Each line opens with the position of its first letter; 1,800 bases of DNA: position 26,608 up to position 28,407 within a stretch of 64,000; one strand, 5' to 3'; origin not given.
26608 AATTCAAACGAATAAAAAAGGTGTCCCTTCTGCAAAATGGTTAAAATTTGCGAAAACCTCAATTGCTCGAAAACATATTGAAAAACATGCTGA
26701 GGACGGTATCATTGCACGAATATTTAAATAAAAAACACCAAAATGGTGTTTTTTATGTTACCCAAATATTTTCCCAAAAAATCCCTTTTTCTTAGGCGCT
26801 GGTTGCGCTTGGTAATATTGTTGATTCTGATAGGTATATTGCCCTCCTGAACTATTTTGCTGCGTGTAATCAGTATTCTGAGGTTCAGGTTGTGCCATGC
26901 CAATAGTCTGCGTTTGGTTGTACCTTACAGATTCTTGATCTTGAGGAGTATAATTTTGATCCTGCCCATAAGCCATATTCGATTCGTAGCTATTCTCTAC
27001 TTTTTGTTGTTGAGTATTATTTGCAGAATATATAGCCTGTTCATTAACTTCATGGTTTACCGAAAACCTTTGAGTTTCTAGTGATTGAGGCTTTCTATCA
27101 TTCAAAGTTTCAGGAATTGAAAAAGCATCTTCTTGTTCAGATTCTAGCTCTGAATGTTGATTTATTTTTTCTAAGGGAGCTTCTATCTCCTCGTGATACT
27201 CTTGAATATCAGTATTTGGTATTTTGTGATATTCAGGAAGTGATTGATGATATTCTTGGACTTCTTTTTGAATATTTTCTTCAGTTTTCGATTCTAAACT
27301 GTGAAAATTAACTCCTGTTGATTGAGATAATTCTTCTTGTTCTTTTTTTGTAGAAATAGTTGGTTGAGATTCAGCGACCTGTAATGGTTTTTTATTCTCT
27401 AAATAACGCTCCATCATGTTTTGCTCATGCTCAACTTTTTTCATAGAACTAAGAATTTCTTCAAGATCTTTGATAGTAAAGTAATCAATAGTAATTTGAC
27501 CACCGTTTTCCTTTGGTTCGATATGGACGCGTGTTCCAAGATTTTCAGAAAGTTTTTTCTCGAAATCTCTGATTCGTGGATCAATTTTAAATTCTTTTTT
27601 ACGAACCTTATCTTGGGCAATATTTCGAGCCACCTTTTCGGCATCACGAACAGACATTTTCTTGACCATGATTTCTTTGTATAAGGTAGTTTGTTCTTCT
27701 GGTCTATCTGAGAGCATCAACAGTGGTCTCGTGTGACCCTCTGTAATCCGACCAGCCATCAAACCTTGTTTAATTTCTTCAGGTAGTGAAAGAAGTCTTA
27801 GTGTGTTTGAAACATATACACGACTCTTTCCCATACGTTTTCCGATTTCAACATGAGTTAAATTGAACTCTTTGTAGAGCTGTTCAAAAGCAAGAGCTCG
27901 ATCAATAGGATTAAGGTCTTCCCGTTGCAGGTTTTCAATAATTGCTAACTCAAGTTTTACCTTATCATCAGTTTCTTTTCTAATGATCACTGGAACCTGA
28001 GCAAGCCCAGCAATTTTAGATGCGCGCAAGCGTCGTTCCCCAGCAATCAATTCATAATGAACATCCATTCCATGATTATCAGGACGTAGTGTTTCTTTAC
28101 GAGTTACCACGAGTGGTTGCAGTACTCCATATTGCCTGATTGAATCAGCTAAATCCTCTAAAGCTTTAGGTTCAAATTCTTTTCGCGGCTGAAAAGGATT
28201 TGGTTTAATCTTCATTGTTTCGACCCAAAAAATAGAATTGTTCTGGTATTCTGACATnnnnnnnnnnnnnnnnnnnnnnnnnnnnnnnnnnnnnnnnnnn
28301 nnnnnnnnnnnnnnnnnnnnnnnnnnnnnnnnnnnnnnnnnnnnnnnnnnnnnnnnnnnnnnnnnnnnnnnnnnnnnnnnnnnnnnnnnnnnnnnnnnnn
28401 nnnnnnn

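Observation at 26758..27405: Orphan ParB/Noc-like protein with a ~215-aa Q/N/Y-rich tail ending in an amphipathic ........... motif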

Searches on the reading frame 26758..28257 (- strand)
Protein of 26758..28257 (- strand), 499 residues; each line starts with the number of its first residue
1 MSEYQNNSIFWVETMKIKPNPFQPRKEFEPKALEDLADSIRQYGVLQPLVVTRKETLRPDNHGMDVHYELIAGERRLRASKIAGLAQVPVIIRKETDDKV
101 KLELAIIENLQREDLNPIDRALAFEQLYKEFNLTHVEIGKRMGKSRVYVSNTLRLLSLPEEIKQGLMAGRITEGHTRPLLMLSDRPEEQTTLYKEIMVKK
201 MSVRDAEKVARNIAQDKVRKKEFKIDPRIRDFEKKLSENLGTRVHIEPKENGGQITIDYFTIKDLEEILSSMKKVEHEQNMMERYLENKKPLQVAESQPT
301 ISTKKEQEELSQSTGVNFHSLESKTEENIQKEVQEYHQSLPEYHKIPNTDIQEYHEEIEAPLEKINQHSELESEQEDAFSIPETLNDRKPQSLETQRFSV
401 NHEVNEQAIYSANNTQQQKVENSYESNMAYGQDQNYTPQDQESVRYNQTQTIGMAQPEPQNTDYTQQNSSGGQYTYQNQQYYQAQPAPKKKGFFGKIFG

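Call 3: search_protein_families(library=pfam, proteins=[window:26758-28257:-], max_evalue=0.01)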
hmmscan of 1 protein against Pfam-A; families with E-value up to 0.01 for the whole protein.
window:26758-28257:- (499 aa): 3 families
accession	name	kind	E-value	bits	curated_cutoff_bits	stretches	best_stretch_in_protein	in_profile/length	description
PF17762.8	HTH_ParB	-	2.1e-31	108.5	22.6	1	113-213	1-100/102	ParB HTH domain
PF02195.25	ParB_N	-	1e-27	96.5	26.3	1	13-111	7-95/95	ParB N-terminal domain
PF23552.2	ParB_C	-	1.4e-10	40.9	23.8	1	226-271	2-48/50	ParB dimerisation domain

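Call 4: search_protein_families(library=ncbifam, proteins=[window:26758-28257:-], max_evalue=0.01)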
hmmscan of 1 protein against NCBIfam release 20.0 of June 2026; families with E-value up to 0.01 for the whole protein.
window:26758-28257:- (499 aa): 8 families
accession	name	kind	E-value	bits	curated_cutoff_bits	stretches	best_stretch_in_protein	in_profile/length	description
TIGR04285.1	nucleoid_noc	exception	5.1e-60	203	315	1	12-223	5-204/255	nucleoid occlusion protein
TIGR00180.1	parB_part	domain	5.3e-51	173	58.45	1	12-197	8-186/186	ParB/RepB/Spo0J family partition protein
TIGR03734.1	PRTRC_parB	hypoth_equivalog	2.4e-29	102.3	278.6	1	23-215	7-191/555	PRTRC system ParB family protein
NF010406.0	PRK13832.1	subfamily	3e-14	52.5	640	1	12-221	7-208/578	plasmid partitioning protein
TIGR03454.1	partition_RepB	equivalog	4e-11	42.9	201.5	1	7-162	62-208/325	plasmid partitioning protein RepB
NF010440.0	PRK13866.1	equivalog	8.9e-05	21.8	522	1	30-126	88-174/336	plasmid partitioning protein RepB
TIGR02417.1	fruct_sucro_rep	subfamily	0.0049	16.2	389.55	1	413-466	22-77/327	D-fructose-responsive transcription factor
NF053625.1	SerKinSerKArch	equivalog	0.0049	16.1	380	0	12-103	14-98/244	ADP-dependent L-serine kinase SerK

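Call 6: find_homologous_proteins(query=window:26758-28257:-, max_evalue=0.00001)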
Query window:26758-28257:- (499 aa): 8000 proteins with E <= 0.00001 among 8000 candidates; the best 120 are listed.
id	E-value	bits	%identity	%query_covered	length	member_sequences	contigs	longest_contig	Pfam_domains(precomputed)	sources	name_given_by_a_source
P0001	0.0e+0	1091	100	100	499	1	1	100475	PF17762.9,PF23552.3,PF02195.27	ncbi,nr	ncbi:MAG: ParB/RepB/Spo0J family partition protein [Candidatus Pacebacteria bacterium]|nr:ParB/RepB/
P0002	5.6e-185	634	60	100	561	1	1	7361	PF17762.9,PF23552.3,PF02195.27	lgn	-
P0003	7.6e-183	627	82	72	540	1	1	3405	PF17762.9,PF23552.3,PF02195.27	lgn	-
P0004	1.0e-179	617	59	100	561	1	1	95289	PF17762.9,PF23552.3,PF02195.27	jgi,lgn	jgi:ParB family chromosome partitioning protein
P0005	6.9e-178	611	76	77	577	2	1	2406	PF17762.9,PF23552.3,PF02195.27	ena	-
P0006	2.3e-176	606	76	77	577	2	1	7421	PF17762.9,PF23552.3,PF02195.27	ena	-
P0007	3.3e-176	605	78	74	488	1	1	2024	PF17762.9,PF23552.3,PF02195.27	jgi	jgi:ParB family chromosome partitioning protein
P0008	6.8e-174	597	77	76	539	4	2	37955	PF17762.9,PF23552.3,PF02195.27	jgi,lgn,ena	jgi:ParB family chromosome partitioning protein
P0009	2.7e-173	595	77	76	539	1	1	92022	PF17762.9,PF23552.3,PF02195.27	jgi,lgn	jgi:ParB family chromosome partitioning protein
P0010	2.9e-171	589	61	100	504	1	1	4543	PF17762.9,PF23552.3,PF02195.27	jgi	jgi:ParB family chromosome partitioning protein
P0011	1.4e-170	586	59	100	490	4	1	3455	PF17762.9,PF23552.3,PF02195.27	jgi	jgi:ParB family chromosome partitioning protein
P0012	1.0e-161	557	59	100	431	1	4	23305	PF17762.9,PF23552.3,PF02195.27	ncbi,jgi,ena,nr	ncbi:ParB/RepB/Spo0J family partition protein [Patescibacteria group bacterium]|nr:ParB/RepB/Spo0J f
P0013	2.1e-161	556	58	100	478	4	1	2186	PF17762.9,PF23552.3,PF02195.27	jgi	jgi:ParB family chromosome partitioning protein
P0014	1.1e-160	554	59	100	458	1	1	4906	PF17762.9,PF23552.3,PF02195.27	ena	-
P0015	3.7e-160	552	82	64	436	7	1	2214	PF17762.9,PF23552.3,PF02195.27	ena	-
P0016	1.3e-159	550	57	100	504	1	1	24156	PF17762.9,PF23552.3,PF02195.27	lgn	-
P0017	3.4e-159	549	81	63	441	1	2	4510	PF17762.9,PF23552.3,PF02195.27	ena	-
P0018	6.3e-159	548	53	100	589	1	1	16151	PF17762.9,PF23552.3,PF02195.27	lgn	-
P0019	2.5e-158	546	79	66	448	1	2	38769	PF17762.9,PF23552.3,PF02195.27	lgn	-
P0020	5.5e-157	542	71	73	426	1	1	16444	PF17762.9,PF23552.3,PF02195.27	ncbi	-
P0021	2.1e-156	540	54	100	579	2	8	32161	PF17762.9,PF23552.3,PF02195.27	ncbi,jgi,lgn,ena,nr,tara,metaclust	ncbi:hypothetical protein CL684_00050 [Candidatus Campbellbacteria bacterium]|nr:hypothetical protei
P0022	1.7e-155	537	55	100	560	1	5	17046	PF17762.9,PF23552.3,PF02195.27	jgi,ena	-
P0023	3.2e-155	536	78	66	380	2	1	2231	PF17762.9,PF23552.3,PF02195.27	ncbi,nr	ncbi:MAG: ParB/RepB/Spo0J family partition protein, partial [Streptococcus sp.]|nr:ParB/RepB/Spo0J f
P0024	5.0e-155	535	80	64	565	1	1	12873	PF17762.9,PF23552.3,PF02195.27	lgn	-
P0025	3.6e-153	529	79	64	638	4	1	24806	PF17762.9,PF23552.3,PF02195.27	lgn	-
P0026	4.1e-153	529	60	90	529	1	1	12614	PF17762.9,PF23552.3,PF02195.27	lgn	-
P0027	2.5e-152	526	81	64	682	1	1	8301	PF17762.9,PF23552.3,PF02195.27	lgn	-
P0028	3.6e-152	526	77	64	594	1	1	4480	PF17762.9,PF23552.3,PF02195.27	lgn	-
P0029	4.1e-151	522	69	72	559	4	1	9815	PF17762.9,PF23552.3,PF02195.27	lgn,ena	-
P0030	1.8e-150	520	65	79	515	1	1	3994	PF17762.9,PF23552.3,PF02195.27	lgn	-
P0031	2.8e-150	520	69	72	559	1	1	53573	PF17762.9,PF23552.3,PF02195.27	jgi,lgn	jgi:ParB family chromosome partitioning protein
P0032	4.3e-146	506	71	70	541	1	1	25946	PF17762.9,PF23552.3,PF02195.27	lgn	-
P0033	1.9e-144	500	53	100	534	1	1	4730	PF17762.9,PF23552.3,PF02195.27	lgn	-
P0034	3.3e-142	493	78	58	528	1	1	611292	PF17762.9,PF23552.3,PF02195.27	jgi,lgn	jgi:ParB family chromosome partitioning protein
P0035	7.1e-142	492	73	66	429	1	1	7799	PF17762.9,PF23552.3,PF02195.27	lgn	-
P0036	2.2e-141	490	73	60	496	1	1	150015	PF17762.9,PF23552.3,PF02195.27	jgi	-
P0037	3.0e-139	483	66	70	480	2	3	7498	PF17762.9,PF23552.3,PF02195.27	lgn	-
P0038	5.3e-139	482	55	97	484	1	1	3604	PF17762.9,PF23552.3,PF02195.27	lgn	-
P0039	6.3e-139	482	73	64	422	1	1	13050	PF17762.9,PF23552.3,PF02195.27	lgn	-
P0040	3.7e-138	480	70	65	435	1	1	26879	PF17762.9,PF23552.3,PF02195.27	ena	-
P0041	6.6e-138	479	66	72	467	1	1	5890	PF17762.9,PF23552.3,PF02195.27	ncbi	-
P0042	9.4e-138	478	70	66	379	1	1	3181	PF17762.9,PF23552.3,PF02195.27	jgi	jgi:ParB family chromosome partitioning protein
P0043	2.9e-137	477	74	61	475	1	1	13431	PF17762.9,PF23552.3,PF02195.27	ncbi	-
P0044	9.2e-137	475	70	66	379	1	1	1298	PF17762.9,PF23552.3,PF02195.27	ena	-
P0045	1.3e-136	475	54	100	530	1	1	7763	PF17762.9,PF23552.3,PF02195.27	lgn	-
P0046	1.5e-136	474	50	100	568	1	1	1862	PF17762.9,PF23552.3,PF02195.27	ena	-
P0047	2.2e-136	474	73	65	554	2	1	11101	PF17762.9,PF23552.3,PF02195.27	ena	-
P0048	1.2e-135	471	63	74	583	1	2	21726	PF17762.9,PF23552.3,PF02195.27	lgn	-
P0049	6.7e-135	469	71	61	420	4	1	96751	PF17762.9,PF23552.3,PF02195.27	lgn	-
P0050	2.5e-134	467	52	100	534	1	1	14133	PF17762.9,PF23552.3,PF02195.27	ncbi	-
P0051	3.8e-134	466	54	100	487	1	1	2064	PF17762.9,PF23552.3,PF02195.27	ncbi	-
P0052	4.4e-134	466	70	62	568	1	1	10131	PF17762.9,PF23552.3,PF02195.27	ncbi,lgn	-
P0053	6.9e-133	462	77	57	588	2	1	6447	PF17762.9,PF23552.3,PF02195.27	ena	-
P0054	8.6e-133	462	57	91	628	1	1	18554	PF17762.9,PF23552.3,PF02195.27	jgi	jgi:ParB family chromosome partitioning protein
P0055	2.7e-132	460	48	100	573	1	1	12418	PF17762.9,PF23552.3,PF02195.27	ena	-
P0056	1.5e-131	458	50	99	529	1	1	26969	PF17762.9,PF23552.3,PF02195.27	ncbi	-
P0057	2.6e-131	457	53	100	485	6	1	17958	PF17762.9,PF23552.3,PF02195.27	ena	-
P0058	3.3e-131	457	68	67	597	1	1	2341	PF17762.9,PF23552.3,PF02195.27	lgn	-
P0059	5.0e-129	449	71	60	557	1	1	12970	PF17762.9,PF23552.3,PF02195.27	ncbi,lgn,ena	-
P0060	7.1e-129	449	62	72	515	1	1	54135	PF17762.9,PF23552.3,PF02195.27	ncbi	-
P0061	4.0e-127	443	76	55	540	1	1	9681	PF17762.9,PF23552.3,PF02195.27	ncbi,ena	-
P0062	9.7e-127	442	52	100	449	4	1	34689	PF17762.9,PF23552.3,PF02195.27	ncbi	-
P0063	6.6e-126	439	76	55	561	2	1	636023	PF17762.9,PF23552.3,PF02195.27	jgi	jgi:ParB family chromosome partitioning protein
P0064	7.1e-126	439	76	55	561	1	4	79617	PF17762.9,PF23552.3,PF02195.27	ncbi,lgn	-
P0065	2.0e-125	438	55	82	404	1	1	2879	PF17762.9,PF23552.3,PF02195.27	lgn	-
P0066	2.3e-125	437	76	55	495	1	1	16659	PF17762.9,PF23552.3,PF02195.27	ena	-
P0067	8.7e-125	435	54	82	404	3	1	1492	PF17762.9,PF23552.3,PF02195.27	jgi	jgi:ParB family chromosome partitioning protein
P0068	5.8e-123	429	57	78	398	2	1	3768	PF17762.9,PF23552.3,PF02195.27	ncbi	-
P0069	4.2e-120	420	55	78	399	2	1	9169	PF17762.9,PF23552.3,PF02195.27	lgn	-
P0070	6.0e-120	420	54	81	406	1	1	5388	PF17762.9,PF23552.3,PF02195.27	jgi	jgi:ParB family transcriptional regulator, chromosome partitioning protein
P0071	7.7e-120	419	69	59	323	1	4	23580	PF17762.9,PF23552.3,PF02195.27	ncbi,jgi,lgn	-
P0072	1.7e-119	418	65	62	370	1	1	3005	PF17762.9,PF23552.3,PF02195.27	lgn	-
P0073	2.8e-118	414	53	81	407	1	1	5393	PF17762.9,PF23552.3,PF02195.27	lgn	-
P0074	3.3e-116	407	54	82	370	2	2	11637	PF17762.9,PF23552.3,PF02195.27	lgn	-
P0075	3.4e-116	407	66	60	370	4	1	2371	PF17762.9,PF23552.3,PF02195.27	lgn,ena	-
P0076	3.7e-116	407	67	60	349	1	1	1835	PF17762.9,PF23552.3,PF02195.27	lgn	-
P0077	5.6e-116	406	67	59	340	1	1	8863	PF17762.9,PF23552.3,PF02195.27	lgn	-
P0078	9.6e-116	406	58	72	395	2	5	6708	PF17762.9,PF23552.3,PF02195.27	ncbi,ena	-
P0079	1.1e-115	405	68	58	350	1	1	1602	PF17762.9,PF23552.3,PF02195.27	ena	-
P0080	1.3e-115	405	67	60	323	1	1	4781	PF17762.9,PF23552.3,PF02195.27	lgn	-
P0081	1.4e-115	405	65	60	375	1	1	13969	PF17762.9,PF23552.3,PF02195.27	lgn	-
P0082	1.6e-115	405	65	63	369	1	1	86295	PF17762.9,PF23552.3,PF02195.27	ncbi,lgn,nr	ncbi:MAG: parB [Patescibacteria group bacterium]|nr:parB [Patescibacteria group bacterium]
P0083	2.4e-115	404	53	82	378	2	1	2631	PF17762.9,PF23552.3,PF02195.27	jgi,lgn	jgi:ParB family chromosome partitioning protein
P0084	2.6e-115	404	67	57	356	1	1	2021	PF17762.9,PF23552.3,PF02195.27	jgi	-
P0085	2.6e-115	404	68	58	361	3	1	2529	PF17762.9,PF23552.3,PF02195.27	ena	-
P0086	3.3e-115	404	69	55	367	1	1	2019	PF17762.9,PF23552.3,PF02195.27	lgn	-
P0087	3.5e-115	404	64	60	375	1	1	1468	PF17762.9,PF23552.3,PF02195.27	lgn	-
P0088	4.1e-115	404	67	58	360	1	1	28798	PF17762.9,PF23552.3,PF02195.27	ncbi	-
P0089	4.5e-115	403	64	61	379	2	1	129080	PF17762.9,PF23552.3,PF02195.27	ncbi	-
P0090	4.6e-115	403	65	59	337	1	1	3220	PF17762.9,PF23552.3,PF02195.27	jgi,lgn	-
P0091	4.7e-115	403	58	70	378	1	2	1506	PF17762.9,PF23552.3,PF02195.27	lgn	-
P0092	4.9e-115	403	62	65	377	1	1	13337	PF17762.9,PF23552.3,PF02195.27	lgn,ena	-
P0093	5.7e-115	403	61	65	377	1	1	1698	PF17762.9,PF23552.3,PF02195.27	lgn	-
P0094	6.1e-115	403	61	67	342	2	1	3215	PF17762.9,PF23552.3,PF02195.27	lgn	-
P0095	6.2e-115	403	65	59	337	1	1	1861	PF17762.9,PF23552.3,PF02195.27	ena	-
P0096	6.7e-115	403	53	82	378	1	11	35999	PF17762.9,PF23552.3,PF02195.27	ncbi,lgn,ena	-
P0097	6.8e-115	403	53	82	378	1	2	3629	PF17762.9,PF23552.3,PF02195.27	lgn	-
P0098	7.0e-115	403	56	73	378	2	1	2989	PF17762.9,PF23552.3,PF02195.27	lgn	-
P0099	7.0e-115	403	62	62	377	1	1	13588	PF17762.9,PF23552.3,PF02195.27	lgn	-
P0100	8.0e-115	403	53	81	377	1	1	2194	PF17762.9,PF23552.3,PF02195.27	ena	-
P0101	9.3e-115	402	60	65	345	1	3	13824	PF17762.9,PF23552.3,PF02195.27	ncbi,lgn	-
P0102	9.8e-115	402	65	59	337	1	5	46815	PF17762.9,PF23552.3,PF02195.27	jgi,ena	-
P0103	1.0e-114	402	60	66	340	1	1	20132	PF17762.9,PF23552.3,PF02195.27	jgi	jgi:ParB family chromosome partitioning protein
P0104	1.0e-114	402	54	79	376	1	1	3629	PF17762.9,PF23552.3,PF02195.27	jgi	-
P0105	1.1e-114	402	61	65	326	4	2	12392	PF17762.9,PF23552.3,PF02195.27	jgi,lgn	jgi:ParB family chromosome partitioning protein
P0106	1.3e-114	402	56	73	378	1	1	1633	PF17762.9,PF23552.3,PF02195.27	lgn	-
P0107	1.7e-114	402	64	58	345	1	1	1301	PF17762.9,PF23552.3,PF02195.27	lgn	-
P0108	2.1e-114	401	61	65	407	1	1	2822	PF17762.9,PF23552.3,PF02195.27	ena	-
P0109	2.1e-114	401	69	58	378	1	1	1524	PF17762.9,PF23552.3,PF02195.27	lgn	-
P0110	2.7e-114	401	67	58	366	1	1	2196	PF17762.9,PF23552.3,PF02195.27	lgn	-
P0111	3.3e-114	401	66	58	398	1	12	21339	PF17762.9,PF23552.3,PF02195.27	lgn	-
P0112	3.5e-114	401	63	61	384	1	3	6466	PF17762.9,PF23552.3,PF02195.27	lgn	-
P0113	3.5e-114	401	59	66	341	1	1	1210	PF17762.9,PF23552.3,PF02195.27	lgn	-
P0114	4.0e-114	400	56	78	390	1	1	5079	PF17762.9,PF23552.3,PF02195.27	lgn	-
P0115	4.0e-114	400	67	57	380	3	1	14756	PF17762.9,PF23552.3,PF02195.27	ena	-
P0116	4.6e-114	400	61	66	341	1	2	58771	PF17762.9,PF23552.3,PF02195.27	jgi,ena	jgi:ParB family chromosome partitioning protein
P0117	4.8e-114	400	66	60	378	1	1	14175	PF17762.9,PF23552.3,PF02195.27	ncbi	-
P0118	5.8e-114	400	53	83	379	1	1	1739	PF17762.9,PF23552.3,PF02195.27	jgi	jgi:ParB family chromosome partitioning protein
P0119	6.1e-114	400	62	65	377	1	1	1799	PF17762.9,PF23552.3,PF02195.27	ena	-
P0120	6.2e-114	400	59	66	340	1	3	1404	PF17762.9,PF23552.3,PF02195.27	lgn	-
